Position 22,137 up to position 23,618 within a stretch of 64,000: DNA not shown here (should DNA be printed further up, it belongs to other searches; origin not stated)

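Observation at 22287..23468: MetK paralog with eroded catalytic signatures, coupled to the cation pump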

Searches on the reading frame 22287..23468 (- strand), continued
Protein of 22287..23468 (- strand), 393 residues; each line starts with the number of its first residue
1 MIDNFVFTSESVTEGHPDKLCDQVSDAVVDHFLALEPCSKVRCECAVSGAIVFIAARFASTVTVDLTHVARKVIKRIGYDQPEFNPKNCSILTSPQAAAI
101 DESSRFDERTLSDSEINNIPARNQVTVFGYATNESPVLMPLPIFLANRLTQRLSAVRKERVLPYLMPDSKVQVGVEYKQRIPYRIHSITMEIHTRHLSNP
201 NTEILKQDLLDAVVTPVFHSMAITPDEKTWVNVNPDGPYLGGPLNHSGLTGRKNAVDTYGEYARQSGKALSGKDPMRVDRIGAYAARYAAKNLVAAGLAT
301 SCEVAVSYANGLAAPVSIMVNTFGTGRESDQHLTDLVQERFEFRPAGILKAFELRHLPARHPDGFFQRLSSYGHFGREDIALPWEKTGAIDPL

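Call 67: list_cluster_members(proteins=[P0001, P0008, P0011, P0032, P0090, P0096, P0102, P0112, P0056, P0043])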
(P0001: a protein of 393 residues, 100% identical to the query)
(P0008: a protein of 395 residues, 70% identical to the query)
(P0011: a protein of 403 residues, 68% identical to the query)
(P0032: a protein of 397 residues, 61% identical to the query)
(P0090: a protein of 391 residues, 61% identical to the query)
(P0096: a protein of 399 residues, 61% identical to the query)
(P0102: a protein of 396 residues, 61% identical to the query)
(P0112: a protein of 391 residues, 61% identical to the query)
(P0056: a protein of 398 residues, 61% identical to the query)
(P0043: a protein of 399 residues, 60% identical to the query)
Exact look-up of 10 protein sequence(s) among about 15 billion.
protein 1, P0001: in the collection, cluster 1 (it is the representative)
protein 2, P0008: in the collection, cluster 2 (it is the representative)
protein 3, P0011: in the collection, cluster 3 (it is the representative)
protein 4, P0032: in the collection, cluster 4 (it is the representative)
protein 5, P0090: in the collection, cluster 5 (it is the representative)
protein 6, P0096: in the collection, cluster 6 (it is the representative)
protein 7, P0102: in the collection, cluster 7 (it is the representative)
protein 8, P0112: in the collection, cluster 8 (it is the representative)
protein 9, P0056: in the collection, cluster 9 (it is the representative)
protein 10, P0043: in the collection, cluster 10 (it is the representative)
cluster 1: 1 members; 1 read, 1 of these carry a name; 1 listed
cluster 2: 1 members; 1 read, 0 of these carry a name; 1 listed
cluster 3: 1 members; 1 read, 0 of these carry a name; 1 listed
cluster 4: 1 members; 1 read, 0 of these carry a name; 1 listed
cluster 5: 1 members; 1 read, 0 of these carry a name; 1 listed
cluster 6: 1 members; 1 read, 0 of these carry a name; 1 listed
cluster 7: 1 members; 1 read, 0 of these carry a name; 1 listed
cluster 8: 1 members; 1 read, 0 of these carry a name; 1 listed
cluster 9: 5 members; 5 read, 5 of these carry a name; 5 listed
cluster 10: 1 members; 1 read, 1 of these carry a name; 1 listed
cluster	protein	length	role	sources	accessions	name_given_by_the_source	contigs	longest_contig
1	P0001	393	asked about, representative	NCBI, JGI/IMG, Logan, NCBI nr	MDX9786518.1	MAG: methionine adenosyltransferase [Desulfobacterales bacterium] | S-adenosylmethionine synthetase | methionine adenosyltransferase [Desulfobacterales bacterium]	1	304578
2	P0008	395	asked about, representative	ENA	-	-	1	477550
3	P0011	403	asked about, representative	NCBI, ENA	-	-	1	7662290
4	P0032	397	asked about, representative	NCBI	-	-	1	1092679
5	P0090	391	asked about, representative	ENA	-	-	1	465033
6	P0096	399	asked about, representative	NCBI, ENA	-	-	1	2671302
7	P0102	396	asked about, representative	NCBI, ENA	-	-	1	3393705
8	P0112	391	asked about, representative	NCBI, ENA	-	-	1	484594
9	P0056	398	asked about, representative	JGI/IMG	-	S-adenosylmethionine synthetase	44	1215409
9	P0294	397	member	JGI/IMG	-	S-adenosylmethionine synthetase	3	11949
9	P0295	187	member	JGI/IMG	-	S-adenosylmethionine synthetase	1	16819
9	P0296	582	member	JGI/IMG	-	S-adenosylmethionine synthetase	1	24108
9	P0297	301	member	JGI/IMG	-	S-adenosylmethionine synthetase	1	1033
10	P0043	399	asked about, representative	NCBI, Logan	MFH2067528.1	MAG: methionine adenosyltransferase [Pseudomonadota bacterium]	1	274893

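Call 68: search_protein_families(library=pfam, proteins=[P0131, P0296, L028:4456-4950:-, L028:4940-5254:-, L027:5810-6022:+, L026:7563-7982:-], max_evalue=0.01)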
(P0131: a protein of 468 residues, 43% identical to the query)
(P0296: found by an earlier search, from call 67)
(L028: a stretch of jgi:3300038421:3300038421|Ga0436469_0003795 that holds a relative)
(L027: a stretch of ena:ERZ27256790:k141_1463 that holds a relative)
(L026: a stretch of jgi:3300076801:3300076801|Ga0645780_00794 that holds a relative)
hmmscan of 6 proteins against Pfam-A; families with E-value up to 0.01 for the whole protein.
P0131 (468 aa): 3 families
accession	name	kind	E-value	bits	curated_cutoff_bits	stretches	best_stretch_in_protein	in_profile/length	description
PF02773.21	S-AdoMet_synt_C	-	2.8e-42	144.4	25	1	203-347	2-137/138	S-adenosylmethionine synthetase, C-terminal domain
PF02772.21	S-AdoMet_synt_M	-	4e-29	101.6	29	1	83-199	4-118/120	S-adenosylmethionine synthetase, central domain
PF00438.25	S-AdoMet_synt_N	-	1.7e-05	25.7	33.1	1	3-60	40-97/99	S-adenosylmethionine synthetase, N-terminal domain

P0296 (582 aa): 3 families
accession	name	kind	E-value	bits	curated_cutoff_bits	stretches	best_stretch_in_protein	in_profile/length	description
PF02773.21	S-AdoMet_synt_C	-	1.4e-41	142.1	25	1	241-351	2-112/138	S-adenosylmethionine synthetase, C-terminal domain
PF02772.21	S-AdoMet_synt_M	-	1.3e-32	112.9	29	1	120-238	3-119/120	S-adenosylmethionine synthetase, central domain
PF00438.25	S-AdoMet_synt_N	-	6.2e-32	110.5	33.1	1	5-94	2-93/99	S-adenosylmethionine synthetase, N-terminal domain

L028:4456-4950:- (164 aa): 0 families

L028:4940-5254:- (104 aa): 1 family
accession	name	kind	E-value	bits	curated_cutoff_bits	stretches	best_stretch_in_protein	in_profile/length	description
PF17195.9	DUF5132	-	0.00036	21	25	1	29-64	7-42/47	Protein of unknown function (DUF5132)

L027:5810-6022:+ (70 aa): 0 families

L026:7563-7982:- (139 aa): 1 family
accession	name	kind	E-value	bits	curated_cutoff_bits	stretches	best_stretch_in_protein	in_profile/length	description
PF18090.7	SoPB_HTH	-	0.00032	21.2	27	1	37-98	2-60/75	Centromere-binding protein HTH domain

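Call 78: find_encoding_contigs(protein=P0289, flank=8000, max_places=1)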
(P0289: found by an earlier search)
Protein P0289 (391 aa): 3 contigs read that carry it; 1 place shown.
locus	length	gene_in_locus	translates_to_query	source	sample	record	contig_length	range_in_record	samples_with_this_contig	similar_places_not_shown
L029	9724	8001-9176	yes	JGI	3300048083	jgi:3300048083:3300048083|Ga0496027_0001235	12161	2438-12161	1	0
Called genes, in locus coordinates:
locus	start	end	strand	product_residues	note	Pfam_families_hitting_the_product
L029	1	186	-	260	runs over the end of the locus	PF02582:DUF155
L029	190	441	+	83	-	-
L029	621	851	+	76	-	-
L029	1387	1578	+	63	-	-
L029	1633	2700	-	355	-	PF00571:CBS (faint), PF01769:MgtE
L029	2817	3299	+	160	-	PF03358:FMN_red (weak), PF12682:Flavodoxin_4, PF12724:Flavodoxin_5 (faint)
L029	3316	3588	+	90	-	-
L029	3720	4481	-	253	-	-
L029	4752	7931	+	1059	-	PF19991:HMA_2, PF00690:Cation_ATPase_N, PF00122:E1-E2_ATPase, PF13246:Cation_ATPase, PF00702:Hydrolase, PF00689:Cation_ATPase_C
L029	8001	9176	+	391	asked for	PF00438:S-AdoMet_synt_N, PF02772:S-AdoMet_synt_M, PF02773:S-AdoMet_synt_C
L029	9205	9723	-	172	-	?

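Call 79: find_encoding_contigs(protein=P0293, flank=8000, max_places=1)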
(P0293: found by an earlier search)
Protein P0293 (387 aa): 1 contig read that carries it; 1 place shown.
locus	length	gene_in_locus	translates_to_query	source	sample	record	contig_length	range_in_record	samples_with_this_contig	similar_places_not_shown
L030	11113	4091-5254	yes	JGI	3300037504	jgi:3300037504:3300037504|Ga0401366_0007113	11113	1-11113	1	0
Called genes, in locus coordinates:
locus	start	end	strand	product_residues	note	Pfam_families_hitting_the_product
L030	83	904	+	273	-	PF02463:SMC_N (faint), PF00005:ABC_tran, PF13304:AAA_21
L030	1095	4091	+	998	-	PF00690:Cation_ATPase_N, PF00122:E1-E2_ATPase, PF00702:Hydrolase, PF13246:Cation_ATPase, PF00689:Cation_ATPase_C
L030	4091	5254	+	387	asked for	PF00438:S-AdoMet_synt_N, PF02772:S-AdoMet_synt_M, PF02773:S-AdoMet_synt_C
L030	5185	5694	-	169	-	-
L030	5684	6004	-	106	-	-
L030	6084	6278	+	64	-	-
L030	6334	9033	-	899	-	PF00690:Cation_ATPase_N, PF00122:E1-E2_ATPase, PF00702:Hydrolase, PF13246:Cation_ATPase, PF00689:Cation_ATPase_C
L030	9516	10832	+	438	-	-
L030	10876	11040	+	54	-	-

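Call 81: predict_structure(alignment_id=A2)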
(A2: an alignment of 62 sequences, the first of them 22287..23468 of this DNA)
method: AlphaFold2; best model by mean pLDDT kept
length: 393 residues; sequences in the alignment: 62
mean_pLDDT: 90.0   pTM: 0.90
mean pLDDT of the five models: 90.0, 88.4, 87.0, 86.7, 85.9
residues with pLDDT >= 90: 291; 70-90: 74; 50-70: 14; < 50: 14
segments of 3 or more residues with pLDDT < 50: 250-255, 263-269
pLDDT, mean of each block of 10 residues (from residue 1): 84 90 93 93 89 93 94 93 88 95 90 95 89 94 94 96 95 94 97 91 96 96 95 93 72 51 49 75 95 97 94 96 95 97 96 94 90 88 93 89
secondary structure, 60 per line:
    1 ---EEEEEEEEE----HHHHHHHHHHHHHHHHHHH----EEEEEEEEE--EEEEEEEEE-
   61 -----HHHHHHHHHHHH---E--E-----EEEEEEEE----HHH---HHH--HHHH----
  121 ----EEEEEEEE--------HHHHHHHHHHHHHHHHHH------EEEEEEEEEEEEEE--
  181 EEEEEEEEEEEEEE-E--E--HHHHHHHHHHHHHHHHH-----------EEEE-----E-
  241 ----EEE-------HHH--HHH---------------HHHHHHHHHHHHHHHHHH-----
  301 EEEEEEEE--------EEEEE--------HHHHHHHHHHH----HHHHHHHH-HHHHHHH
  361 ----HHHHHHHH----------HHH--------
elements in order: E4-12 H17-35 E40-48 E51-59 H66-77 E90-97 H113-116 E125-132 H141-158 E165-178 E181-194 H202-218 E230-233 E245-247 H278-295 E301-308 E317-321 H330-340 H345-352 H354-360 H365-372

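Call 83: fold_search(model_id=the predicted structure, library=pdb)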
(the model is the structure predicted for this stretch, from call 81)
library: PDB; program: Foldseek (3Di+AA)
matches with E <= 10: 578; with E <= 0.001: 165
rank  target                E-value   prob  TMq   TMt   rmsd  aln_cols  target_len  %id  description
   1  8bb1_A                1.2e-44  1.00  0.87  0.90   2.5       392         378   40  T3 SAM lyase in complex with S-adenosylmethionine synthase (released 2023-08-23)
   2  7r3b_C                8.7e-43  1.00  0.87  0.92   2.0       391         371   42  S-adenosylmethionine synthetase from Lactobacillus plantarum complexed with AMPPNP, methionine and SAM (released 2022-07-13)
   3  7r3b_F                9.2e-43  1.00  0.87  0.92   2.0       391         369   42  S-adenosylmethionine synthetase from Lactobacillus plantarum complexed with AMPPNP, methionine and SAM (released 2022-07-13)
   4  7r3b_H                3.9e-42  1.00  0.84  0.91   3.0       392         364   41  S-adenosylmethionine synthetase from Lactobacillus plantarum complexed with AMPPNP, methionine and SAM (released 2022-07-13)
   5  7r3b_D                4.2e-42  1.00  0.86  0.91   2.0       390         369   42  S-adenosylmethionine synthetase from Lactobacillus plantarum complexed with AMPPNP, methionine and SAM (released 2022-07-13)
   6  7lo2_D                4.2e-42  1.00  0.87  0.91   2.1       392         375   40  S-adenosylmethionine synthetase cocrystallized with CTP (released 2021-03-31)
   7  7r3b_B                7.0e-42  1.00  0.85  0.92   2.3       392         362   42  S-adenosylmethionine synthetase from Lactobacillus plantarum complexed with AMPPNP, methionine and SAM (released 2022-07-13)
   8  7r3b_E                7.9e-42  1.00  0.84  0.89   3.5       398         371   41  S-adenosylmethionine synthetase from Lactobacillus plantarum complexed with AMPPNP, methionine and SAM (released 2022-07-13)
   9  7r3b_A                9.4e-42  1.00  0.85  0.91   3.0       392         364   42  S-adenosylmethionine synthetase from Lactobacillus plantarum complexed with AMPPNP, methionine and SAM (released 2022-07-13)
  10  7r3b_G                1.1e-41  1.00  0.85  0.91   2.4       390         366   42  S-adenosylmethionine synthetase from Lactobacillus plantarum complexed with AMPPNP, methionine and SAM (released 2022-07-13)
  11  7lo2_B                2.4e-41  1.00  0.87  0.92   2.1       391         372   41  S-adenosylmethionine synthetase cocrystallized with CTP (released 2021-03-31)
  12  7low_B                2.4e-41  1.00  0.87  0.89   2.8       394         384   40  S-adenosylmethionine synthetase (released 2021-03-31)
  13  7loo_B                2.7e-41  1.00  0.87  0.90   3.0       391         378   40  S-adenosyl methionine transferase cocrystallized with ATP (released 2021-09-15)
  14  7lo2_C                4.3e-41  1.00  0.87  0.91   2.3       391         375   41  S-adenosylmethionine synthetase cocrystallized with CTP (released 2021-03-31)
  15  1xra                  1.0e-40  1.00  0.87  0.91   2.3       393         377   41  CRYSTAL STRUCTURE OF S-ADENOSYLMETHIONINE SYNTHETASE (released 1996-03-08)
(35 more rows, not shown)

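Call 88: list_cluster_members(proteins=[P0132, P0133, P0137, P0139, P0140, P0142, P0144, P0147, P0149, P0152])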
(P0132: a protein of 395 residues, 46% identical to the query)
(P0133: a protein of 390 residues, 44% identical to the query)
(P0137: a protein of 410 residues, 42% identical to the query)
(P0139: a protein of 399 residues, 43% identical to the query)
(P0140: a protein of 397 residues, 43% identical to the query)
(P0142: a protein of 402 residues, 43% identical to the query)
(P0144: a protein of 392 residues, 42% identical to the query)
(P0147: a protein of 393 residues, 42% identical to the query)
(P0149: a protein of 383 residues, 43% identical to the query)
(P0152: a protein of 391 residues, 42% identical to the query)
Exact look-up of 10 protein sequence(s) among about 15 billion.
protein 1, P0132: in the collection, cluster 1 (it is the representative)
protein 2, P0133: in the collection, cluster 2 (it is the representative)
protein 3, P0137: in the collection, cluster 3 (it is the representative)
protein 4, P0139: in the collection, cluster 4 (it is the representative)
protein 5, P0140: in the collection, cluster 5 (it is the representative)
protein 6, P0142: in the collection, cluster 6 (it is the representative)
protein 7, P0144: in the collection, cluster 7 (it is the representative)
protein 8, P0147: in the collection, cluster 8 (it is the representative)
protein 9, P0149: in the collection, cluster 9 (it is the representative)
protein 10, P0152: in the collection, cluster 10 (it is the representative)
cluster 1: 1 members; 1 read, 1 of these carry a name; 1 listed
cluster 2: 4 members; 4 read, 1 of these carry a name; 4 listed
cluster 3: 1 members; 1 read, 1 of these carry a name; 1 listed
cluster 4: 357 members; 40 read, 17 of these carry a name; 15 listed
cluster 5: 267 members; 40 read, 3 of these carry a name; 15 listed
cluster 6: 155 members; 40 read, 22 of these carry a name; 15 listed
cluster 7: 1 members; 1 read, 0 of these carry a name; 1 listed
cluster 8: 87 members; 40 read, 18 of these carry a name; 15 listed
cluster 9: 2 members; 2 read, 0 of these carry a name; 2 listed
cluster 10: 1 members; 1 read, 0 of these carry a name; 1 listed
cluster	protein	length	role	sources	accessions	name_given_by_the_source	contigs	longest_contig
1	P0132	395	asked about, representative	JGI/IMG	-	S-adenosylmethionine synthetase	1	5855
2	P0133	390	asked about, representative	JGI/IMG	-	-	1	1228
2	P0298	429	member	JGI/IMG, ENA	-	S-adenosylmethionine synthetase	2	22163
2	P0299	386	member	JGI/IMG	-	-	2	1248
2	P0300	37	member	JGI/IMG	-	-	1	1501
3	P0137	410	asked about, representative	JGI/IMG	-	S-adenosylmethionine synthetase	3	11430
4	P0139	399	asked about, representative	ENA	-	-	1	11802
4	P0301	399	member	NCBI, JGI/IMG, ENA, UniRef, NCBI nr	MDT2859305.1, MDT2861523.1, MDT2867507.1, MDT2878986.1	methionine adenosyltransferase [Lactococcus lactis] | methionine adenosyltransferase n=1 Tax=Lactococcus lactis TaxID=1358 RepID=UPI001292E31E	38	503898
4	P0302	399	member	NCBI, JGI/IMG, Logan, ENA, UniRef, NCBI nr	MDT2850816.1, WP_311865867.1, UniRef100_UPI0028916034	methionine adenosyltransferase [Lactococcus lactis] | methionine adenosyltransferase n=1 Tax=Lactococcus lactis TaxID=1358 RepID=UPI0028916034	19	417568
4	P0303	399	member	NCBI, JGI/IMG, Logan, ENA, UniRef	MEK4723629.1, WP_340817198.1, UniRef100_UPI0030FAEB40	methionine adenosyltransferase [Lactococcus sp. FSL W8-0209] | methionine adenosyltransferase n=1 Tax=Lactococcus sp. FSL W8-0209 TaxID=2921712 ...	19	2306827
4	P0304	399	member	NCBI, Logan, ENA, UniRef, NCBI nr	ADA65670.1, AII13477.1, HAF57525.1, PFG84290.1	methionine adenosyltransferase [Lactococcus lactis] | S-adenosylmethionine synthase n=1 Tax=Lactococcus lactis subsp. lactis NCDO 2118 ...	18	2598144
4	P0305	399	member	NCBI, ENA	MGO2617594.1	MAG: methionine adenosyltransferase [Lactococcus cremoris]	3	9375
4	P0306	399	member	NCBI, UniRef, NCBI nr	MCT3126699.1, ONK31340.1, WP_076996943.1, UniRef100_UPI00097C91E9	methionine adenosyltransferase [Lactococcus lactis subsp. lactis] | methionine adenosyltransferase n=1 Tax=Lactococcus lactis TaxID=1358 RepID=UPI00097C91E9 | methionine adenosyltransferase [Lactococcus lactis]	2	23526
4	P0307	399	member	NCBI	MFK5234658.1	methionine adenosyltransferase [Lactococcus lactis]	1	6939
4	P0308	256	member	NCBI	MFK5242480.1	methionine adenosyltransferase, partial [Lactococcus lactis]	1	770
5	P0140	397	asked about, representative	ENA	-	-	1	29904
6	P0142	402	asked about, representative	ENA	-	-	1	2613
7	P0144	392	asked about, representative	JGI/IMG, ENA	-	-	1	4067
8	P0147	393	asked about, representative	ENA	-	-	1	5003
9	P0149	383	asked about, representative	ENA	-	-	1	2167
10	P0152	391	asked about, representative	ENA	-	-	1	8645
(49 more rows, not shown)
